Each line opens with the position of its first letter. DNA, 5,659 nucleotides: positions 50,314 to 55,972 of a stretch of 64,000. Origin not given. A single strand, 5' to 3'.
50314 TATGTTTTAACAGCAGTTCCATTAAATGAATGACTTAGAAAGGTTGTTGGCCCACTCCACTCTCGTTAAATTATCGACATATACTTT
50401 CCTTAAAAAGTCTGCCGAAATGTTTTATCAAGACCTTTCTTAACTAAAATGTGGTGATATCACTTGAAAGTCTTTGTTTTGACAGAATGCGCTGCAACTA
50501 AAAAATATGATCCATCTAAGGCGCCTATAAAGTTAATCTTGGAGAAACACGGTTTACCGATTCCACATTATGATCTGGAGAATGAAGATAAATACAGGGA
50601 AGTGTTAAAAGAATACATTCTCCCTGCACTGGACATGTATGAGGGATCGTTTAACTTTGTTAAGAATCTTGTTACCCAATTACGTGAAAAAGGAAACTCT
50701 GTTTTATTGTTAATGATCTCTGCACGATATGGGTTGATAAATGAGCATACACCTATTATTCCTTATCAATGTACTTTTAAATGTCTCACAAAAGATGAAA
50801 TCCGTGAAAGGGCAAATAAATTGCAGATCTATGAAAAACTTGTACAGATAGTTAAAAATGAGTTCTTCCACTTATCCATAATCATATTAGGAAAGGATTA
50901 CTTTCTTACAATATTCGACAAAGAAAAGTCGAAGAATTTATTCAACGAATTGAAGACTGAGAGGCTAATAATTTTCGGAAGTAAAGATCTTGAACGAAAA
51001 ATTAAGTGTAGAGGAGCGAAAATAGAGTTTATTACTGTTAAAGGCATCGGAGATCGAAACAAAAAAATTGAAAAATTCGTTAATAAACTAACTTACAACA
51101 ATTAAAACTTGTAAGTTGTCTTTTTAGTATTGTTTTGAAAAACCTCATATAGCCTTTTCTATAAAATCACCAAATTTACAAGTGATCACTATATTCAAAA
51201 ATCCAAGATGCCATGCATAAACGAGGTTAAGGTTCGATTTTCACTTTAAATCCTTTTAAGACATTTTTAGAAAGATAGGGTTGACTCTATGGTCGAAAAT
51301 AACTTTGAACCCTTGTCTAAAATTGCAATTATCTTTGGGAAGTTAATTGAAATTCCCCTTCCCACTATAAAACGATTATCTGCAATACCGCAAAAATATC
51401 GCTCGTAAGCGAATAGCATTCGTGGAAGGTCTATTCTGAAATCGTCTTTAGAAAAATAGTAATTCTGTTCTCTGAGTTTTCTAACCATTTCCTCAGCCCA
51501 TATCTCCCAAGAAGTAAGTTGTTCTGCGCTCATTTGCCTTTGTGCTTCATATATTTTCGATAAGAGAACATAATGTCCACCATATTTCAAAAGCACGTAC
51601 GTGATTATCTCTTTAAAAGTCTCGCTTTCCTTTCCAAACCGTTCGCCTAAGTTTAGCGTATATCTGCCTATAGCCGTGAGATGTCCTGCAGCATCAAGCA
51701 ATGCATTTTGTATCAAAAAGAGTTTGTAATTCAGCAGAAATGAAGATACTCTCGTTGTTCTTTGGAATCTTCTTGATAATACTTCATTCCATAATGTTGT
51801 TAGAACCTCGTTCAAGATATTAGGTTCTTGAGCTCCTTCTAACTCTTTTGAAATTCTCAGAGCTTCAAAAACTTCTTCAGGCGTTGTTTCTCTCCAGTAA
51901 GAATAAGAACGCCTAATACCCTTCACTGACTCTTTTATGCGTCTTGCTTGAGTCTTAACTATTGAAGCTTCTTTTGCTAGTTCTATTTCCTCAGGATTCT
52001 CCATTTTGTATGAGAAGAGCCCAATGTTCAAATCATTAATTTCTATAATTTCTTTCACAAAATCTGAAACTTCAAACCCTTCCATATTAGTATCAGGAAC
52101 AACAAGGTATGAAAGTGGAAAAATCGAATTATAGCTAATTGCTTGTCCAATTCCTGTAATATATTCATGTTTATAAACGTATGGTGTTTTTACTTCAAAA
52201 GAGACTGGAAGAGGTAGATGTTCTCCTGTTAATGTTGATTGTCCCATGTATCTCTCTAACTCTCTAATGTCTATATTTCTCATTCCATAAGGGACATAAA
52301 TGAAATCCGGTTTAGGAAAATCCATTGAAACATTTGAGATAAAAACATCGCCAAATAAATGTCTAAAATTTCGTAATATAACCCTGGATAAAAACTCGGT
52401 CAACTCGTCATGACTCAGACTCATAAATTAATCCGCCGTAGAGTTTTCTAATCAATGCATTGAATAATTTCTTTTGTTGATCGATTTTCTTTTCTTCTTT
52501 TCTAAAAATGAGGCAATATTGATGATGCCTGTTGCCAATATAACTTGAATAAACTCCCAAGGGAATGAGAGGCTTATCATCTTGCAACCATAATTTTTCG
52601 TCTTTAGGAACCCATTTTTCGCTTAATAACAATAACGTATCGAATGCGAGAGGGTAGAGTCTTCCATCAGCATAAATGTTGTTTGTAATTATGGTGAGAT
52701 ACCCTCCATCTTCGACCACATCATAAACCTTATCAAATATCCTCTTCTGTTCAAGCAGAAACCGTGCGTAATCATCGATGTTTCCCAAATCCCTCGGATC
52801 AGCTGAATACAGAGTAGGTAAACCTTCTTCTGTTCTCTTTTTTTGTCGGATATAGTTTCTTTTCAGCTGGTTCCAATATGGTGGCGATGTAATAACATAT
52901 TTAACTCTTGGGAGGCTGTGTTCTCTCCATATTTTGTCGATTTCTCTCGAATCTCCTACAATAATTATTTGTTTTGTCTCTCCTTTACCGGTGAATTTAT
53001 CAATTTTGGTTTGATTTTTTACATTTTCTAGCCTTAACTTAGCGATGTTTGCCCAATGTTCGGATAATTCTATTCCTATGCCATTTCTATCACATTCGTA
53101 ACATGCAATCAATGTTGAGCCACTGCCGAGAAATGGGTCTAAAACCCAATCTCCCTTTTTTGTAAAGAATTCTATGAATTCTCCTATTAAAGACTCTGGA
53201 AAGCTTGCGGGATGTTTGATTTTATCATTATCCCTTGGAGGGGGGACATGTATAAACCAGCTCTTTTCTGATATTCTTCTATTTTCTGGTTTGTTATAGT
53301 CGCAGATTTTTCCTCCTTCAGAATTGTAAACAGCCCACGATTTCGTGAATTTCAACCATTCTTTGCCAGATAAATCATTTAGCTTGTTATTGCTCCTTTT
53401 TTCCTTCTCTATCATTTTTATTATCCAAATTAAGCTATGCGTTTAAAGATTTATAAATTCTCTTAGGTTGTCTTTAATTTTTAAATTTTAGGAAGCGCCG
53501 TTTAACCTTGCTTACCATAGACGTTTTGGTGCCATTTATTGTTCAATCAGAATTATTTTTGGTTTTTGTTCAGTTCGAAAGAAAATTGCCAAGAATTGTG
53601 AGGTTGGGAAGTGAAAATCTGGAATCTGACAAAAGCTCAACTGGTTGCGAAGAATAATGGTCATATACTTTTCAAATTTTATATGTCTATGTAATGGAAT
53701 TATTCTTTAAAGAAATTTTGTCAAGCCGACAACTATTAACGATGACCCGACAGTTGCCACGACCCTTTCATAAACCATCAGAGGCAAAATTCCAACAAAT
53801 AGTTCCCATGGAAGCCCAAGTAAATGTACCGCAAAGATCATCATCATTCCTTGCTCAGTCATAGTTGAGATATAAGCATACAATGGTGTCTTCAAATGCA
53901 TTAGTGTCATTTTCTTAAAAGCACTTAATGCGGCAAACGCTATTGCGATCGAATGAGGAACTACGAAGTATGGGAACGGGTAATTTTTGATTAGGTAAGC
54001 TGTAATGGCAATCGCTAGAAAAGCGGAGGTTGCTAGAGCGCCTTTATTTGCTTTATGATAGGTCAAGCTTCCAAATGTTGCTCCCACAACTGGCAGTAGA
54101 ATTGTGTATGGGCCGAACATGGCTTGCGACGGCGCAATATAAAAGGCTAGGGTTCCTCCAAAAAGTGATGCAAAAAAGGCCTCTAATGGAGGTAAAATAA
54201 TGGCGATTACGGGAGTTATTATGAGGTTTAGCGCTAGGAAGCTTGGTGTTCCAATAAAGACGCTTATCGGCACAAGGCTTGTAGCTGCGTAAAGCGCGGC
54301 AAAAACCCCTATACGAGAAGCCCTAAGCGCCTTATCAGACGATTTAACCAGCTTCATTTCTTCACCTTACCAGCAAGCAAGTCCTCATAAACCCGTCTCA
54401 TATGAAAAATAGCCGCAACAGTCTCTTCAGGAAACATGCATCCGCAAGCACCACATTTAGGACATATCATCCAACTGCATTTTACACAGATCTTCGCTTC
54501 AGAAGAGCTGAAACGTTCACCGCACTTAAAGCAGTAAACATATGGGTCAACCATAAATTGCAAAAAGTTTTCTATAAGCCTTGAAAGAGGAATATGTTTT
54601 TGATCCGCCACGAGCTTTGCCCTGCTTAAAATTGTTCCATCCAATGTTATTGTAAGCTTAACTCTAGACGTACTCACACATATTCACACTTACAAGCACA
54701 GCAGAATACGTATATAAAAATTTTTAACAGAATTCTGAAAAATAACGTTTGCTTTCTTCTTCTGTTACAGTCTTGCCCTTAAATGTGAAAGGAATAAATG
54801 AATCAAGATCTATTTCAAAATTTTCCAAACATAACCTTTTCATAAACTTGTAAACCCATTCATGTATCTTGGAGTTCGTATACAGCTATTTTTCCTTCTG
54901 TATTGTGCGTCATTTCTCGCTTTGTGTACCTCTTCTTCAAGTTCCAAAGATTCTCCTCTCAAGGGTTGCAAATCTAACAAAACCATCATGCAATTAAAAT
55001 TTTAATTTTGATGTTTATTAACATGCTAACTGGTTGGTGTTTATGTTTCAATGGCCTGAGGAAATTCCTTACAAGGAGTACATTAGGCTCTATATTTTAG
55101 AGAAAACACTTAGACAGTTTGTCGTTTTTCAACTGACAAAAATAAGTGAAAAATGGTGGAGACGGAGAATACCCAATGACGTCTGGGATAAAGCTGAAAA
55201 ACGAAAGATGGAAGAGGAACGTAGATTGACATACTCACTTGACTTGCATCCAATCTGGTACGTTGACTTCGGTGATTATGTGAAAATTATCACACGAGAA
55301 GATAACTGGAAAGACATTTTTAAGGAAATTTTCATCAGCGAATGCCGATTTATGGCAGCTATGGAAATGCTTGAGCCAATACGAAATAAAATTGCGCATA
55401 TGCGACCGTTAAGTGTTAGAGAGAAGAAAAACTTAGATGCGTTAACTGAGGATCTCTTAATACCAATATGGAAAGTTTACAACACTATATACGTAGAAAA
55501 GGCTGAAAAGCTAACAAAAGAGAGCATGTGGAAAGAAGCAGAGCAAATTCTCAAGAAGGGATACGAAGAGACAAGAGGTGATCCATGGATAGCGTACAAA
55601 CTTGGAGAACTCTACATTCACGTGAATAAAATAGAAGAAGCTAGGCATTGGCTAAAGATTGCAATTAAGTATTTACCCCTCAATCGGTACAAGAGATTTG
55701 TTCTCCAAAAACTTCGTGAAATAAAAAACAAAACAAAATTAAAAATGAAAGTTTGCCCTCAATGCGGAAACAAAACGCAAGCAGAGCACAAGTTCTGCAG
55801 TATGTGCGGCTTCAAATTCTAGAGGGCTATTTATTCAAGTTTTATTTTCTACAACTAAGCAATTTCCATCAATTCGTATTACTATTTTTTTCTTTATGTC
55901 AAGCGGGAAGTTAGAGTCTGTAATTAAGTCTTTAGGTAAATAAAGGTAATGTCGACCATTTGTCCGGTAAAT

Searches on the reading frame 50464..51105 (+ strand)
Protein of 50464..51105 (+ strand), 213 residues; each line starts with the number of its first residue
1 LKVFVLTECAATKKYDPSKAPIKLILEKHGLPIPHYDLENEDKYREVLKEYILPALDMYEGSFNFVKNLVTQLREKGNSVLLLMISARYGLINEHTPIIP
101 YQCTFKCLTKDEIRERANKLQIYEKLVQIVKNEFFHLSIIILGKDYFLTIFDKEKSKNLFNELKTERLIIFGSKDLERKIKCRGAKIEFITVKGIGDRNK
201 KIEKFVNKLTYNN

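Call 3: search_protein_families(library=pfam, proteins=[window:50464-51105:+], max_evalue=0.01)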
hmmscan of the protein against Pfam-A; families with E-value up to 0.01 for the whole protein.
window:50464-51105:+ (213 aa): 1 family
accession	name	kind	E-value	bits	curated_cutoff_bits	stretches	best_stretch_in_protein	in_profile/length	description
PF21818.3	DUF6884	-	5.2e-06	27.1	30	1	53-152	15-108/135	Family of unknown function (DUF6884)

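Call 39: find_encoding_contigs(protein=window:50464-51105:+, flank=10000, max_places=8)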
Protein window:50464-51105:+ (213 aa): 5 contigs read that carry it; 5 places shown.
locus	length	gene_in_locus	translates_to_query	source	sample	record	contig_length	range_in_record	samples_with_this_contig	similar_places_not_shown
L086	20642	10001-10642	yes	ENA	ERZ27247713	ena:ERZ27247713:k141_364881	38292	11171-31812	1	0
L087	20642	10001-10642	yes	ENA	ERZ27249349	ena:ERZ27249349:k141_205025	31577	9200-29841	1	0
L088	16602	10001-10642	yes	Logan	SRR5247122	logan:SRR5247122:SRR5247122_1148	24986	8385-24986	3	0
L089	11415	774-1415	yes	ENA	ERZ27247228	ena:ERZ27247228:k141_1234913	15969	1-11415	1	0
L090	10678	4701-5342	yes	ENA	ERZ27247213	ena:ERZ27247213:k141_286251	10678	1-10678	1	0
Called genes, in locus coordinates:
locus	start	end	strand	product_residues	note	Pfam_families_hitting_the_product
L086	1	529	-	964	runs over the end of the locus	-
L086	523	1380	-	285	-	-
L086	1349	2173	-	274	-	-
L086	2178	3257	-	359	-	PF13091:PLDc_2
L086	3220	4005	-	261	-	PF09369:MZB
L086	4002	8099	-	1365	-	PF00270:DEAD, PF00271:Helicase_C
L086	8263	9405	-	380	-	PF01702:TGT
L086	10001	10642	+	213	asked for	PF21818:DUF6884 (weak)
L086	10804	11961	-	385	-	-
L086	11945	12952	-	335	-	PF01555:N6_N4_Mtase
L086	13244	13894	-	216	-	-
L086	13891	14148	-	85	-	-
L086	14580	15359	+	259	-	PF18731:HEPN_Swt1, PF14559:TPR_19 (weak), PF13240:Zn_Ribbon_1 (faint)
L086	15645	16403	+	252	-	-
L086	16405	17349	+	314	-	PF00239:Resolvase, PF07508:Recombinase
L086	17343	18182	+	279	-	PF08271:Zn_Ribbon_TF (weak), PF00382:TFIIB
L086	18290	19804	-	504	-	PF00239:Resolvase, PF07508:Recombinase (weak)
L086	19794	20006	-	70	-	-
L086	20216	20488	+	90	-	-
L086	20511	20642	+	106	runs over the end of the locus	-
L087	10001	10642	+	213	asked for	PF21818:DUF6884 (weak)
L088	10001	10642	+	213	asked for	PF21818:DUF6884 (weak)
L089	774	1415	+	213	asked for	PF21818:DUF6884 (weak)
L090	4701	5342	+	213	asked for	PF21818:DUF6884 (weak)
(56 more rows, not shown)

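Call 41: find_encoding_contigs(protein=L086:3220-4005:-, flank=10000, max_places=10)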
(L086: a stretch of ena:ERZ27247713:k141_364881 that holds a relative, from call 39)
Protein L086:3220-4005:- (261 aa): 10 contigs read that carry it; 9 places shown.
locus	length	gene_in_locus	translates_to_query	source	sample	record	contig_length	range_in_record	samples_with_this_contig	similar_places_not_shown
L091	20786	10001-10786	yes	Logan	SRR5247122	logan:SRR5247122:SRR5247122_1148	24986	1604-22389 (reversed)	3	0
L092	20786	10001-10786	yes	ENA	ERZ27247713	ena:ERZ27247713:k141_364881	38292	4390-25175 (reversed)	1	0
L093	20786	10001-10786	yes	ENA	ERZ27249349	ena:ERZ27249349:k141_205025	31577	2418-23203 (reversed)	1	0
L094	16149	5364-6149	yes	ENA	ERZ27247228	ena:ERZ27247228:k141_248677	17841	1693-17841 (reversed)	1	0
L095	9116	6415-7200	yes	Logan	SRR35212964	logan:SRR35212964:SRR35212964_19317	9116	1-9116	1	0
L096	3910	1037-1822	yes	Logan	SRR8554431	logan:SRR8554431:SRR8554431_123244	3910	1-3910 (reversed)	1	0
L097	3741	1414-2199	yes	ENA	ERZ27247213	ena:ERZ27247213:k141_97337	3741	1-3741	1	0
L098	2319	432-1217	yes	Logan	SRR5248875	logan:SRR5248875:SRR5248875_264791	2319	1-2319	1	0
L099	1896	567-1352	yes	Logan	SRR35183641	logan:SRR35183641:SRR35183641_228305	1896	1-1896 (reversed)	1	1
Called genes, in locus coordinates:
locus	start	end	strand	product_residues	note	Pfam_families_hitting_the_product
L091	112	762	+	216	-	-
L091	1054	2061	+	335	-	PF01555:N6_N4_Mtase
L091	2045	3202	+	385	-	-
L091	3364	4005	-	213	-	PF21818:DUF6884 (weak)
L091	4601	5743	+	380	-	PF01702:TGT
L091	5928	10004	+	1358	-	PF00270:DEAD, PF00271:Helicase_C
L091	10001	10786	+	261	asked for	PF09369:MZB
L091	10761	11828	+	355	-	PF13091:PLDc_2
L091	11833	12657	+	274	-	-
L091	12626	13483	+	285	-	-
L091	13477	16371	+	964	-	-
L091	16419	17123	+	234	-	-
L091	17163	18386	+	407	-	PF09674:DUF2400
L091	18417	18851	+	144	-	-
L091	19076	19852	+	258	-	-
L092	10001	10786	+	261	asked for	PF09369:MZB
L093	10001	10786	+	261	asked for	PF09369:MZB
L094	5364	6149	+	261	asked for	PF09369:MZB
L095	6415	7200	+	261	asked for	PF09369:MZB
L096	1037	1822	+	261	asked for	PF09369:MZB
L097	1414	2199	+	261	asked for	PF09369:MZB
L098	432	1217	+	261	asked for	PF09369:MZB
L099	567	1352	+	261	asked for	PF09369:MZB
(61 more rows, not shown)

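Call 71: search_protein_families(library=padloc, proteins=[L086:4002-8099:-, L086:3220-4005:-, L086:2178-3257:-, L086:1349-2173:-, L086:523-1380:-, L086:8263-9405:-, L086:10001-10642:+, L086:10804-11961:-, L086:11945-12952:-], max_evalue=0.001)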
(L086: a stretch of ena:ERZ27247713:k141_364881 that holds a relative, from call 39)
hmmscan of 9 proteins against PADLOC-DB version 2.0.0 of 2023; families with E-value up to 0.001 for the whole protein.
L086:4002-8099:- (1365 aa): 32 families (the best 25 are shown)
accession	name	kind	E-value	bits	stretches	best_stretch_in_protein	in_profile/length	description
PDLC00037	DruE3|DruE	-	4.6e-50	168.5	3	959-1077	1047-1163/2055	SNF2 family N-terminal domain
PDLC00036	DruE3|DruE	-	1.8e-46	155.9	2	91-345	89-291/2023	SNF2 family N-terminal domain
PDLC00013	DruE1|DruE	-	4.7e-44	148.7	3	970-1073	1082-1185/1776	SNF2 family N-terminal domain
PDLC00035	DruE3|DruE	-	7.2e-44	147.9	3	958-1077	1049-1166/1460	SNF2 family N-terminal domain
PDLC02896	DpdJ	-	9.8e-33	111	1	99-360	164-433/1487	DpdJ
PDLC00051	DruE4|DruE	-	2.4e-32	109.6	3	969-1038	1123-1191/1829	SNF2 family N-terminal domain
PDLC00015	DruE2|DruE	-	5.8e-32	108.4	3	967-1038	1167-1237/1887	SNF2 family N-terminal domain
PDLC03960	SngC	-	4.1e-30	103.1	2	60-371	17-227/720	-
PDLC00014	DruE2|DruE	-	8.9e-30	101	2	964-1038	1193-1266/1928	SNF2 family N-terminal domain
PDLC02503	BrxHI|BrxHII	-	6.5e-25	85.5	3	949-1015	279-343/698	BrxHI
PDLC02569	DrmA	-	6.1e-24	81.9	3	970-1016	829-875/1095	DrmA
PDLC02570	DrmA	-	5.3e-18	62.7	2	93-197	166-275/851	DrmA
PDLC02501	BrxHI|BrxHII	-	9.2e-18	61.7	1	948-1015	278-343/925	BrxHI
PDLC02893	DpdJ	-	2.8e-12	43.4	1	113-358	183-442/876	DpdJ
PDLC02898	DpdJ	-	6.9e-11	39.6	1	113-360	183-444/506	DpdJ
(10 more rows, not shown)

L086:3220-4005:- (261 aa): 1 family
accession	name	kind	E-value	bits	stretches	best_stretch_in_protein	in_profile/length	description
PDLC00013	DruE1|DruE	-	9.1e-05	18.4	1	128-250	1563-1673/1776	SNF2 family N-terminal domain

L086:2178-3257:- (359 aa): 22 families
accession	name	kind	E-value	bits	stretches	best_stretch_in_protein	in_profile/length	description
PDLC02614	DrmC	-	1.3e-13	49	1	198-339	20-141/153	DrmC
PDLC02595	DrmC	-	5.1e-11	40.8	1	204-347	121-256/269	DrmC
PDLC02601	DrmC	-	9.9e-10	36.3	1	194-351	135-286/295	DrmC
PDLC02616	DrmC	-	2e-09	35.4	1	138-337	23-203/224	DrmC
PDLC02606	DrmC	-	2.3e-09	35.3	1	202-331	37-155/182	DrmC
PDLC02589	DrmC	-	2.5e-09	34.6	1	202-349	113-253/264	DrmC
PDLC02585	DrmC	-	1.3e-08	32.7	1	203-332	109-227/253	DrmC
PDLC02591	DrmC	-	9.8e-08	29.5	1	201-331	114-232/260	DrmC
PDLC02608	DrmC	-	1.5e-07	29.3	1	290-342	92-144/162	DrmC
PDLC02587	DrmC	-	2e-07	28.3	1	297-347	203-253/267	DrmC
PDLC02607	DrmC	-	2.7e-07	28.2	1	230-349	140-253/265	DrmC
PDLC02588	DrmC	-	3.2e-07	28.2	1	297-331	191-225/256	DrmC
PDLC02611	DrmC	-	5.3e-07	27.9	1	206-339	3-119/138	DrmC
PDLC02599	DrmC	-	1.2e-06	25.8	1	297-354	83-140/387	DrmC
PDLC02597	DrmC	-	5.9e-06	24.3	1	295-333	181-219/242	DrmC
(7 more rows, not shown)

L086:1349-2173:- (274 aa): 0 families

L086:523-1380:- (285 aa): 0 families

L086:8263-9405:- (380 aa): 2 families
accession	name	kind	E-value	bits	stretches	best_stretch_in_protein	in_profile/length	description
PDLC02807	DpdA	-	9.1e-05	19.4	0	279-337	355-410/417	DpdA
PDLC00913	TGT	-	0.00092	16.5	0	222-259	203-245/326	TGT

L086:10001-10642:+ (213 aa): 4 families
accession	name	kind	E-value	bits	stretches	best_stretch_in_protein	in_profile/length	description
PDLC02818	DpdC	-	1.3e-07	29.2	1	47-115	49-113/319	DpdC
PDLC04712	PDC-M57A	-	1.1e-06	27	1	54-153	19-112/138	-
PDLC02815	DpdC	-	1.4e-05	22.6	1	1-119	5-115/312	DpdC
PDLC02817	DpdC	-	0.00016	19.1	1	56-123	53-121/299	DpdC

L086:10804-11961:- (385 aa): 0 families

L086:11945-12952:- (335 aa): 60 families (the best 25 are shown)
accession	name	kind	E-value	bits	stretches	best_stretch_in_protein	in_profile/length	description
PDLC03353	MTase_II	-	1.4e-32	111.3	2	47-133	170-254/260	Type II methyltransferase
PDLC03391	MTase_II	-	1.9e-28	97.2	1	67-307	144-380/381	Type II methyltransferase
PDLC03363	MTase_II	-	5.8e-26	89.5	1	63-251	52-233/294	Type II methyltransferase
PDLC03387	MTase_II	-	1.1e-24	85.1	1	29-136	179-283/289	Type II methyltransferase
PDLC03371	MTase_II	-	1.3e-23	81.9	1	42-136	165-259/260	Type II methyltransferase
PDLC03350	MTase_II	-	9.3e-21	72.5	1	44-137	213-303/312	Type II methyltransferase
PDLC03351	MTase_II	-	1.4e-20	71.8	1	80-261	139-294/348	Type II methyltransferase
PDLC03299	MTase_II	-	2.2e-17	61.5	1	61-132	189-260/296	Type II methyltransferase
PDLC03339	MTase_II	-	1e-14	52.1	1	40-133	182-275/399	Type II methyltransferase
PDLC03283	MTase_II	-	1.2e-14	52.3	1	66-136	208-278/352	Type II methyltransferase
PDLC03259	MTase_II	-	6e-14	49.7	1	63-129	189-255/423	Type II methyltransferase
PDLC03216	MTase_II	-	7.6e-14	49.5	1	65-137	191-263/364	Type II methyltransferase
PDLC03265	MTase_II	-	5.5e-13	47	1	65-131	264-330/333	Type II methyltransferase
PDLC03228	MTase_II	-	6.8e-13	47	1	66-135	142-211/227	Type II methyltransferase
PDLC03260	MTase_II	-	1.5e-12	45.1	1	55-132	235-310/349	Type II methyltransferase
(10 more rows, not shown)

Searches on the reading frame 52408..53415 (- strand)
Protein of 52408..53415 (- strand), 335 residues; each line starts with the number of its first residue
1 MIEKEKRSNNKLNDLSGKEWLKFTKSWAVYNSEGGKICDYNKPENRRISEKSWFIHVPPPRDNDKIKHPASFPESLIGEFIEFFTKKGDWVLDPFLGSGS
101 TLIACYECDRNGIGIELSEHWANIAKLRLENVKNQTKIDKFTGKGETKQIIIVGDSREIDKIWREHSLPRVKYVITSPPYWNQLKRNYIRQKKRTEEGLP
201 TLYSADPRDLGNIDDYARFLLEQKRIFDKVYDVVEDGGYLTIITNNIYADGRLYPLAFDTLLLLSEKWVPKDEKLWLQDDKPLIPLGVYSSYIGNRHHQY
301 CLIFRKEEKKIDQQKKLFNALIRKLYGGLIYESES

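Call 10: search_protein_families(library=pfam, proteins=[window:52408-53415:-], max_evalue=0.01)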
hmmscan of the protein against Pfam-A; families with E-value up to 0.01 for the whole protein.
window:52408-53415:- (335 aa): 1 family
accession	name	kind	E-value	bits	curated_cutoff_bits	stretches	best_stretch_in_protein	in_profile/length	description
PF01555.25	N6_N4_Mtase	-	8.7e-30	104.7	26.7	2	34-126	132-220/221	DNA methylase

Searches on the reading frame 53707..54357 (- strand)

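Call 10: search_protein_families(library=pfam, proteins=[window:53707-54357:-], max_evalue=0.01)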
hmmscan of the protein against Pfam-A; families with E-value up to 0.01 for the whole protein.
window:53707-54357:- (216 aa): 1 family
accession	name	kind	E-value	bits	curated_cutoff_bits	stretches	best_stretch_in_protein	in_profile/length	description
PF07155.17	ECF-ribofla_trS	-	0.0027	18.1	26.7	1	15-128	9-129/172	ECF-type riboflavin transporter, S component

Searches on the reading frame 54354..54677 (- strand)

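Call 10: search_protein_families(library=pfam, proteins=[window:54354-54677:-], max_evalue=0.01)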
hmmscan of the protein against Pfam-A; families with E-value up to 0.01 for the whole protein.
window:54354-54677:- (107 aa): 1 family
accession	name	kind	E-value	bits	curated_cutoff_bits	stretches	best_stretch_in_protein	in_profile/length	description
PF19891.5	DUF6364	-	4.4e-09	37.1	27.3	1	7-41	4-38/70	Family of unknown function (DUF6364)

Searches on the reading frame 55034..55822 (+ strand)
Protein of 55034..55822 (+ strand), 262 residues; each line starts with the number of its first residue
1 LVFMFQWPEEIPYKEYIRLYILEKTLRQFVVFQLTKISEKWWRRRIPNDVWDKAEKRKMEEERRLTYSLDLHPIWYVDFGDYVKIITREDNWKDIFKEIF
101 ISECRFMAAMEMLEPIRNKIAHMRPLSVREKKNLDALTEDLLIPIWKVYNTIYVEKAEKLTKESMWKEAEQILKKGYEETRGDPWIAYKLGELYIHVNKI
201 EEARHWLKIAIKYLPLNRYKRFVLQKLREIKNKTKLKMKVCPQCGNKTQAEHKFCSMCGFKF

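Call 10: search_protein_families(library=pfam, proteins=[window:55034-55822:+], max_evalue=0.01)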
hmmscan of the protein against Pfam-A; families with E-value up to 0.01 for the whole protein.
window:55034-55822:+ (262 aa): 8 families
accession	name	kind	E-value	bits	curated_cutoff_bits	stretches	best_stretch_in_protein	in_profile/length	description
PF18731.6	HEPN_Swt1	-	3.4e-09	37.4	27.5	1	19-132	3-101/115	Swt1-like HEPN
PF14559.12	TPR_19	-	5.2e-07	30.3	25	1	162-220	3-62/68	Tetratricopeptide repeat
PF13240.11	Zn_Ribbon_1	-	3.6e-05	23.9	25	1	241-261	2-22/23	zinc-ribbon domain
PF12773.13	DZR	-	3.7e-05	24.2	27.3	1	234-259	20-45/45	Double zinc ribbon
PF24460.1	DUF7575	-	0.0012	18.6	28.5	1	240-259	5-24/28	Domain of unknown function (DUF7575)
PF13248.11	Zn_ribbon_3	-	0.0013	18.5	27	1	238-259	2-23/26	zinc-ribbon domain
PF17032.10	Zn_ribbon_15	-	0.0017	19.6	28.9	1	231-259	51-73/73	zinc-ribbon family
PF10571.15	UPF0547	-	0.0029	18.1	29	1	239-262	1-24/26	Uncharacterised protein family UPF0547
